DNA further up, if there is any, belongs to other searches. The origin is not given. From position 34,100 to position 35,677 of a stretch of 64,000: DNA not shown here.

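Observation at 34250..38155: C-methylated aminosugar module: DegT aminotransferase, two DPM1-like GT2 enzymes and a TcaB9-like sugar C-methyltransferase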

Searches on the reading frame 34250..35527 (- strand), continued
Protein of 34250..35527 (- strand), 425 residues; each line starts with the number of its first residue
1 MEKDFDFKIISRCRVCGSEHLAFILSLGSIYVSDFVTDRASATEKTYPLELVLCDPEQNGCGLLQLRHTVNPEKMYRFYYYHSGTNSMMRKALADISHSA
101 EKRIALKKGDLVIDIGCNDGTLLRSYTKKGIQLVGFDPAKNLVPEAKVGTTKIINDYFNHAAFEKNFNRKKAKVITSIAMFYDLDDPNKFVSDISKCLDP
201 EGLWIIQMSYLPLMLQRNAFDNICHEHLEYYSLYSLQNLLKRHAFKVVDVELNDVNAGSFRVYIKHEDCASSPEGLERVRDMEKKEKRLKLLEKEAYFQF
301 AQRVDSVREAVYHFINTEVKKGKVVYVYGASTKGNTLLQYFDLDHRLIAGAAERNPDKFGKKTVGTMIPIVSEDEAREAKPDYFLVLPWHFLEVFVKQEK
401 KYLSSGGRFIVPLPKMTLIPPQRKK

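Call 27: search_protein_families(library=ncbifam, proteins=[L034:12126-12836:+, L034:12839-13795:+, L078:3304-4260:+, L051:11263-12240:-, L083:11248-12234:+, L038:11280-12299:+, L087:11256-12197:+, L070:4778-5752:+, L018:659-1672:+, L050:1286-2308:+], max_evalue=1e-10)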
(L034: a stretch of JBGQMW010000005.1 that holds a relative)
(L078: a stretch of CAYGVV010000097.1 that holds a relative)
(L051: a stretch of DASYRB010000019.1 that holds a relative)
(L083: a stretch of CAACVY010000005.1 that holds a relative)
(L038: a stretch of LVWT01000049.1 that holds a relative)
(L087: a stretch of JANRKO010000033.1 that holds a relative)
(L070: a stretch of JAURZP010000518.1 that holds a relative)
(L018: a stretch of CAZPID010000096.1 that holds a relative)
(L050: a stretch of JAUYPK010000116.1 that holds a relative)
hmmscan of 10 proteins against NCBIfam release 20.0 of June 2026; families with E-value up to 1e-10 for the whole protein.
L034:12126-12836:+ (236 aa): 11 families
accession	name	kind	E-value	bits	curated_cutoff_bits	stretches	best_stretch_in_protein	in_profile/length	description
TIGR03992.1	Arch_glmU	subfamily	3.8e-31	108.3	292.1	1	7-226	2-223/393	bifunctional sugar-1-phosphate nucleotidylyltransferase/acetyltransferase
NF052502.1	man1P_GTase_Rv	exception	4.4e-29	101.4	440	1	8-222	3-222/352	mannose-1-phosphate guanylyltransferase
NF049965.1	GlMnHpPGnyltfHddC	equivalog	3.2e-24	85.8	300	1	7-181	2-173/221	D-glycero-D-manno-heptose 1-phosphate guanosyltransferase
TIGR02623.1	G1P_cyt_trans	equivalog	1.5e-23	83.6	300.25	1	85-228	102-243/255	glucose-1-phosphate cytidylyltransferase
NF041313.1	UDPGP_AglF_Halo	equivalog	2.5e-22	79.5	400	1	8-183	3-182/234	UTP--glucose-1-phosphate uridylyltransferase AglF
NF045761.1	NAMPUrTaseMurU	equivalog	9.6e-20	71.4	250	1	8-183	3-181/226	N-acetylmuramate alpha-1-phosphate uridylyltransferase MurU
TIGR01208.1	rmlA_long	equivalog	2.7e-18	66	320.25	1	8-184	2-183/353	glucose-1-phosphate thymidylyltransferase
NF041173.1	Sug_nt_acttase_Thmprot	equivalog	4.2e-16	58.9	600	1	8-187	3-180/405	bifunctional sugar-1-phosphate nucleotidylyltransferase/acetyltransferase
TIGR02091.1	glgC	equivalog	1.9e-13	50.2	424.9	0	99-227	109-256/364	glucose-1-phosphate adenylyltransferase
NF003670.0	PRK05293.1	equivalog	4.4e-12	45.6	470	0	103-179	118-200/382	glucose-1-phosphate adenylyltransferase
NF045697.1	MurNAcPUrMurU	equivalog_domain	2.3e-11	43.6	370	1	10-108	2-100/229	N-acetylmuramate alpha-1-phosphate uridylyltransferase MurU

L034:12839-13795:+ (318 aa): 21 families
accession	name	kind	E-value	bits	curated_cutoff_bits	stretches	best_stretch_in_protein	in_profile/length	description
TIGR04180.1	EDH_00030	hypoth_equivalog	1.2e-50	172.2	475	1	3-302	1-295/297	NAD-dependent 4,6-dehydratase LegB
TIGR01181.1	dTDP_gluc_dehyt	equivalog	3e-49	167.9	365.1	1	2-315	1-310/321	dTDP-glucose 4,6-dehydratase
TIGR01179.1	galE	equivalog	1.4e-39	135.9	262.3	1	2-183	1-181/332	UDP-glucose 4-epimerase GalE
TIGR01472.1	gmd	equivalog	4.6e-31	108.3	415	1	3-313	3-335/342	GDP-mannose 4,6-dehydratase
NF007956.0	PRK10675.1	subfamily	9.9e-30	103.8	394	1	1-165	1-166/338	UDP-glucose 4-epimerase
TIGR02622.1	CDP_4_6_dhtase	equivalog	5.5e-27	94.8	278.45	1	2-315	6-329/352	CDP-glucose 4,6-dehydratase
NF011728.1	PRK15181.1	equivalog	2.1e-26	92.8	760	1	3-314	18-335/348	Vi polysaccharide biosynthesis UDP-N-acetylglucosaminuronic acid C-4 epimerase TviC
NF007582.0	PRK10217.1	equivalog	7e-26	91.1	698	1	2-316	3-332/355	dTDP-glucose 4,6-dehydratase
NF007490.0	PRK10084.1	subfamily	5.9e-25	88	649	1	1-315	1-333/361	dTDP-glucose 4,6-dehydratase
TIGR02197.1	heptose_epim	equivalog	5.3e-21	75.1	274.6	1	3-313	1-310/316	ADP-glyceromanno-heptose 6-epimerase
NF008872.0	PRK11908.1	equivalog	2.8e-18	66.1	294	1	1-315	2-334/349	bifunctional UDP-4-keto-pentose/UDP-xylose synthase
NF047922.1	GDPFucSynFcl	equivalog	4.9e-18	65.6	500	1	30-312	18-297/308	GDP-L-fucose synthase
NF043036.1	ErythonDh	equivalog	8.8e-17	61.3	325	1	1-174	1-175/321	D-erythronate dehydrogenase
NF042423.1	oxyalk_red_Shew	equivalog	1.5e-15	57.1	580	1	2-237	10-236/331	2-alkyl-3-oxoalkanoate reductase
NF042422.1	oxyalk_red_OleD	equivalog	1.2e-14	54.5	580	1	1-258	1-250/329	2-alkyl-3-oxoalkanoate reductase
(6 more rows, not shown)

L078:3304-4260:+ (318 aa): 21 families
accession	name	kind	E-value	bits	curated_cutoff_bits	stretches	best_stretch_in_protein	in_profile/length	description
TIGR04180.1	EDH_00030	hypoth_equivalog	1.8e-53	181.6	475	1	3-304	1-297/297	NAD-dependent 4,6-dehydratase LegB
TIGR01181.1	dTDP_gluc_dehyt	equivalog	6.2e-53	180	365.1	1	2-317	1-312/321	dTDP-glucose 4,6-dehydratase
TIGR01179.1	galE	equivalog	5.7e-40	137.1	262.3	1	2-305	1-314/332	UDP-glucose 4-epimerase GalE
TIGR01472.1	gmd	equivalog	6.8e-33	114.3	415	1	3-311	3-333/342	GDP-mannose 4,6-dehydratase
TIGR02622.1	CDP_4_6_dhtase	equivalog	4.7e-30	104.9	278.45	1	2-317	6-331/352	CDP-glucose 4,6-dehydratase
NF007490.0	PRK10084.1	subfamily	5.1e-30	104.7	649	1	1-316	1-334/361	dTDP-glucose 4,6-dehydratase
NF007582.0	PRK10217.1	equivalog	5.4e-29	101.4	698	1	2-316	3-331/355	dTDP-glucose 4,6-dehydratase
NF007956.0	PRK10675.1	subfamily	5.5e-27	94.8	394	1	1-159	1-160/338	UDP-glucose 4-epimerase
NF011728.1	PRK15181.1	equivalog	2.3e-25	89.3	760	1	3-316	18-337/348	Vi polysaccharide biosynthesis UDP-N-acetylglucosaminuronic acid C-4 epimerase TviC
TIGR02197.1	heptose_epim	equivalog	3.1e-21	75.8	274.6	1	3-314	1-311/316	ADP-glyceromanno-heptose 6-epimerase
NF047922.1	GDPFucSynFcl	equivalog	3.8e-16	59.4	500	1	30-316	18-301/308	GDP-L-fucose synthase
NF042423.1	oxyalk_red_Shew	equivalog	4.7e-16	58.8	580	1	2-233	10-227/331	2-alkyl-3-oxoalkanoate reductase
NF043036.1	ErythonDh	equivalog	5.9e-16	58.6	325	1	1-160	1-161/321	D-erythronate dehydrogenase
NF008872.0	PRK11908.1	equivalog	1.8e-15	56.9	294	1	1-317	2-336/349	bifunctional UDP-4-keto-pentose/UDP-xylose synthase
TIGR01214.1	rmlD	equivalog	2.1e-15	56.6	224.05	1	2-203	1-174/285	dTDP-4-dehydrorhamnose reductase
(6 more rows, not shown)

L051:11263-12240:- (325 aa): 21 families
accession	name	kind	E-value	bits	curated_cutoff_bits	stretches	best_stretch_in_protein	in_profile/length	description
TIGR01181.1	dTDP_gluc_dehyt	equivalog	1.2e-49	169.2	365.1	1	2-319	1-313/321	dTDP-glucose 4,6-dehydratase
TIGR04180.1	EDH_00030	hypoth_equivalog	2.8e-47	161.2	475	1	3-304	1-296/297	NAD-dependent 4,6-dehydratase LegB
TIGR01179.1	galE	equivalog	3.6e-43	147.7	262.3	1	2-186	1-183/332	UDP-glucose 4-epimerase GalE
NF007490.0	PRK10084.1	subfamily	2.5e-30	105.7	649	1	1-317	1-334/361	dTDP-glucose 4,6-dehydratase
TIGR02622.1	CDP_4_6_dhtase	equivalog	1.3e-28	100.2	278.45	1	2-321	6-334/352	CDP-glucose 4,6-dehydratase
TIGR01472.1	gmd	equivalog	1.4e-28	100.1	415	1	3-313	3-334/342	GDP-mannose 4,6-dehydratase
NF007582.0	PRK10217.1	equivalog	1.7e-28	99.8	698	1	2-317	3-331/355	dTDP-glucose 4,6-dehydratase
NF007956.0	PRK10675.1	subfamily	1.3e-24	87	394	1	1-182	1-183/338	UDP-glucose 4-epimerase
NF011728.1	PRK15181.1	equivalog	6.9e-24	84.5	760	1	3-320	18-340/348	Vi polysaccharide biosynthesis UDP-N-acetylglucosaminuronic acid C-4 epimerase TviC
TIGR02197.1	heptose_epim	equivalog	8.8e-24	84.2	274.6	1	3-312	1-308/316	ADP-glyceromanno-heptose 6-epimerase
NF042422.1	oxyalk_red_OleD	equivalog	8.6e-20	71.4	580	1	1-250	1-235/329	2-alkyl-3-oxoalkanoate reductase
NF042423.1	oxyalk_red_Shew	equivalog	4.5e-17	62.1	580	1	2-258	10-249/331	2-alkyl-3-oxoalkanoate reductase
NF058621.1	DiazavRedAvaA7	equivalog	1.1e-16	61.4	400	1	1-231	1-222/304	3-diazoavenalumate denitrifying reductase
NF043036.1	ErythonDh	equivalog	3.3e-16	59.4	325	1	1-162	1-163/321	D-erythronate dehydrogenase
TIGR01214.1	rmlD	equivalog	6.4e-15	55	224.05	1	2-205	1-175/285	dTDP-4-dehydrorhamnose reductase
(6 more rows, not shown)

L083:11248-12234:+ (328 aa): 16 families
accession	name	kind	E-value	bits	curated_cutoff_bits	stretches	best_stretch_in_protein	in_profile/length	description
TIGR01181.1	dTDP_gluc_dehyt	equivalog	2.8e-52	177.8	365.1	1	7-322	1-313/321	dTDP-glucose 4,6-dehydratase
TIGR04180.1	EDH_00030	hypoth_equivalog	9.6e-48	162.7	475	1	8-307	1-296/297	NAD-dependent 4,6-dehydratase LegB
NF007582.0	PRK10217.1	equivalog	4.6e-35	121.4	698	1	5-320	1-331/355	dTDP-glucose 4,6-dehydratase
TIGR01179.1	galE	equivalog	5.5e-35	120.8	262.3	1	7-189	1-183/332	UDP-glucose 4-epimerase GalE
NF007490.0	PRK10084.1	subfamily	2e-34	119.2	649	1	7-320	2-334/361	dTDP-glucose 4,6-dehydratase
TIGR01472.1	gmd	equivalog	1.7e-28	99.9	415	1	8-256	3-262/342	GDP-mannose 4,6-dehydratase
TIGR02622.1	CDP_4_6_dhtase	equivalog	1.1e-22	80.7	278.45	1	7-322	6-332/352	CDP-glucose 4,6-dehydratase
TIGR02197.1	heptose_epim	equivalog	7.9e-21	74.5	274.6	1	8-319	1-312/316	ADP-glyceromanno-heptose 6-epimerase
NF011728.1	PRK15181.1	equivalog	2.3e-20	72.9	760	1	75-320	91-337/348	Vi polysaccharide biosynthesis UDP-N-acetylglucosaminuronic acid C-4 epimerase TviC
TIGR01214.1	rmlD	equivalog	6.8e-18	64.8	224.05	1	7-208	1-175/285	dTDP-4-dehydrorhamnose reductase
NF007956.0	PRK10675.1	subfamily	4.2e-17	62.3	394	1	7-168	2-165/338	UDP-glucose 4-epimerase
NF058621.1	DiazavRedAvaA7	equivalog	1e-15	58.2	400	1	7-309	2-297/304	3-diazoavenalumate denitrifying reductase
NF008872.0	PRK11908.1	equivalog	5e-14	52.1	294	1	5-324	1-339/349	bifunctional UDP-4-keto-pentose/UDP-xylose synthase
NF042422.1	oxyalk_red_OleD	equivalog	1.5e-13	50.8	580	0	7-255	2-243/329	2-alkyl-3-oxoalkanoate reductase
NF043036.1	ErythonDh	equivalog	2.1e-13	50.2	325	1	7-168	2-165/321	D-erythronate dehydrogenase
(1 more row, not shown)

L038:11280-12299:+ (339 aa): 8 families
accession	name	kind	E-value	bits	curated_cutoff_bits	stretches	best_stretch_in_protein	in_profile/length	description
TIGR01472.1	gmd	equivalog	1.6e-107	359.6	415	1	6-325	1-340/342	GDP-mannose 4,6-dehydratase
TIGR01181.1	dTDP_gluc_dehyt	equivalog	1.1e-30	106.9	365.1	1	49-318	41-306/321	dTDP-glucose 4,6-dehydratase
TIGR04180.1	EDH_00030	hypoth_equivalog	4.7e-25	88.3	475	1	9-310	2-296/297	NAD-dependent 4,6-dehydratase LegB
TIGR02622.1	CDP_4_6_dhtase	equivalog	4.3e-22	78.7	278.45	1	6-127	5-123/352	CDP-glucose 4,6-dehydratase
TIGR01179.1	galE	equivalog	1.3e-19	70.2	262.3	1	9-163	3-151/332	UDP-glucose 4-epimerase GalE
NF007582.0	PRK10217.1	equivalog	1.2e-17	64.1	698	1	41-314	35-322/355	dTDP-glucose 4,6-dehydratase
NF007490.0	PRK10084.1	subfamily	1.2e-14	54.1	649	1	52-317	44-328/361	dTDP-glucose 4,6-dehydratase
NF043036.1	ErythonDh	equivalog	7e-13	48.5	325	1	9-174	4-166/321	D-erythronate dehydrogenase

L087:11256-12197:+ (313 aa): 3 families
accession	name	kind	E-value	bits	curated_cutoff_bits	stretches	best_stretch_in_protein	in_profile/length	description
TIGR01472.1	gmd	equivalog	8.3e-67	225.8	415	1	50-311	62-337/342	GDP-mannose 4,6-dehydratase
TIGR01181.1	dTDP_gluc_dehyt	equivalog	3.8e-11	42.7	365.1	1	49-310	57-309/321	dTDP-glucose 4,6-dehydratase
NF043036.1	ErythonDh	equivalog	5.6e-11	42.2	325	0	45-162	55-165/321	D-erythronate dehydrogenase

L070:4778-5752:+ (324 aa): 3 families
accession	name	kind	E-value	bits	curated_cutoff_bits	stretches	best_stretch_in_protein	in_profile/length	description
TIGR01472.1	gmd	equivalog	1.4e-56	192.2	415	1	10-317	2-337/342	GDP-mannose 4,6-dehydratase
TIGR01181.1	dTDP_gluc_dehyt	equivalog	2.3e-17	63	365.1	1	56-315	57-308/321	dTDP-glucose 4,6-dehydratase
TIGR01179.1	galE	equivalog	1e-11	44.3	262.3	0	37-177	33-169/332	UDP-glucose 4-epimerase GalE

L018:659-1672:+ (337 aa): 24 families
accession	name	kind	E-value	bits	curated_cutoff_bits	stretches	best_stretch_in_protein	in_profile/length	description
TIGR04180.1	EDH_00030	hypoth_equivalog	9e-59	199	475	1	33-319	1-296/297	NAD-dependent 4,6-dehydratase LegB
TIGR01181.1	dTDP_gluc_dehyt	equivalog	2.7e-44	151.6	365.1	1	32-335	1-314/321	dTDP-glucose 4,6-dehydratase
TIGR01179.1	galE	equivalog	8.4e-39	133.3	262.3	1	32-335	1-328/332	UDP-glucose 4-epimerase GalE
TIGR02197.1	heptose_epim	equivalog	3.3e-30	105.4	274.6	1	33-293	1-270/316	ADP-glyceromanno-heptose 6-epimerase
TIGR02622.1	CDP_4_6_dhtase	equivalog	4.5e-27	95.1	278.45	1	28-335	2-333/352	CDP-glucose 4,6-dehydratase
NF007582.0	PRK10217.1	equivalog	4e-25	88.7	698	1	31-333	2-332/355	dTDP-glucose 4,6-dehydratase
NF007490.0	PRK10084.1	subfamily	2.1e-24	86.2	649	1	32-334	2-336/361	dTDP-glucose 4,6-dehydratase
TIGR03466.1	HpnA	hypoth_equivalog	5.3e-21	74.8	367.65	1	32-285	2-246/327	hopanoid-associated sugar epimerase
NF011728.1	PRK15181.1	equivalog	1.6e-20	73.4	760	1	30-335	15-340/348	Vi polysaccharide biosynthesis UDP-N-acetylglucosaminuronic acid C-4 epimerase TviC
NF007956.0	PRK10675.1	subfamily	2.2e-20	73.1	394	1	32-211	2-185/338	UDP-glucose 4-epimerase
NF047922.1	GDPFucSynFcl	equivalog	4.5e-20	72.3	500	1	30-335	2-304/308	GDP-L-fucose synthase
NF043036.1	ErythonDh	equivalog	9.3e-20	71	325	1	32-192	2-165/321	D-erythronate dehydrogenase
NF042423.1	oxyalk_red_Shew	equivalog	3e-16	59.4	580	1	31-256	9-222/331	2-alkyl-3-oxoalkanoate reductase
NF008360.0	PRK11150.1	equivalog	1.5e-14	53.9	452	1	33-274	2-243/310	ADP-glyceromanno-heptose 6-epimerase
TIGR01472.1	gmd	equivalog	2.3e-14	53.4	415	1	31-228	1-206/342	GDP-mannose 4,6-dehydratase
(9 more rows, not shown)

L050:1286-2308:+ (340 aa): 18 families
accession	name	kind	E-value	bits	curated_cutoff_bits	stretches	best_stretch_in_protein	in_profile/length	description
TIGR01181.1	dTDP_gluc_dehyt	equivalog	2.8e-50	171.2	365.1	1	18-336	1-313/321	dTDP-glucose 4,6-dehydratase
TIGR04180.1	EDH_00030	hypoth_equivalog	2.9e-46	157.9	475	1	19-321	1-296/297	NAD-dependent 4,6-dehydratase LegB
TIGR01179.1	galE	equivalog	1.6e-45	155.4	262.3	1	18-200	1-182/332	UDP-glucose 4-epimerase GalE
NF007582.0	PRK10217.1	equivalog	2e-33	116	698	1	16-334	1-331/355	dTDP-glucose 4,6-dehydratase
TIGR02622.1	CDP_4_6_dhtase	equivalog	1e-30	107.1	278.45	1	17-337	5-333/352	CDP-glucose 4,6-dehydratase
NF007490.0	PRK10084.1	subfamily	2e-30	106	649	1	18-334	2-334/361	dTDP-glucose 4,6-dehydratase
TIGR01472.1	gmd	equivalog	2.7e-27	95.9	415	1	17-327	1-331/342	GDP-mannose 4,6-dehydratase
NF007956.0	PRK10675.1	subfamily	1.2e-25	90.4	394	1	18-196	2-182/338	UDP-glucose 4-epimerase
TIGR02197.1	heptose_epim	equivalog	4.4e-23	81.9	274.6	1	19-333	1-312/316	ADP-glyceromanno-heptose 6-epimerase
NF011728.1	PRK15181.1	equivalog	1.4e-19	70.3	760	1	16-337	15-340/348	Vi polysaccharide biosynthesis UDP-N-acetylglucosaminuronic acid C-4 epimerase TviC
NF047922.1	GDPFucSynFcl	equivalog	5.1e-17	62.3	500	1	17-336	3-303/308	GDP-L-fucose synthase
NF008872.0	PRK11908.1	equivalog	1.9e-16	60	294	1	16-338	1-339/349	bifunctional UDP-4-keto-pentose/UDP-xylose synthase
TIGR03466.1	HpnA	hypoth_equivalog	1.7e-14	53.5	367.65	1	18-198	2-174/327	hopanoid-associated sugar epimerase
NF042422.1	oxyalk_red_OleD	equivalog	2.9e-14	53.2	580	1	18-249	2-221/329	2-alkyl-3-oxoalkanoate reductase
NF042423.1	oxyalk_red_Shew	equivalog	6.7e-14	51.7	580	1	11-246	3-224/331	2-alkyl-3-oxoalkanoate reductase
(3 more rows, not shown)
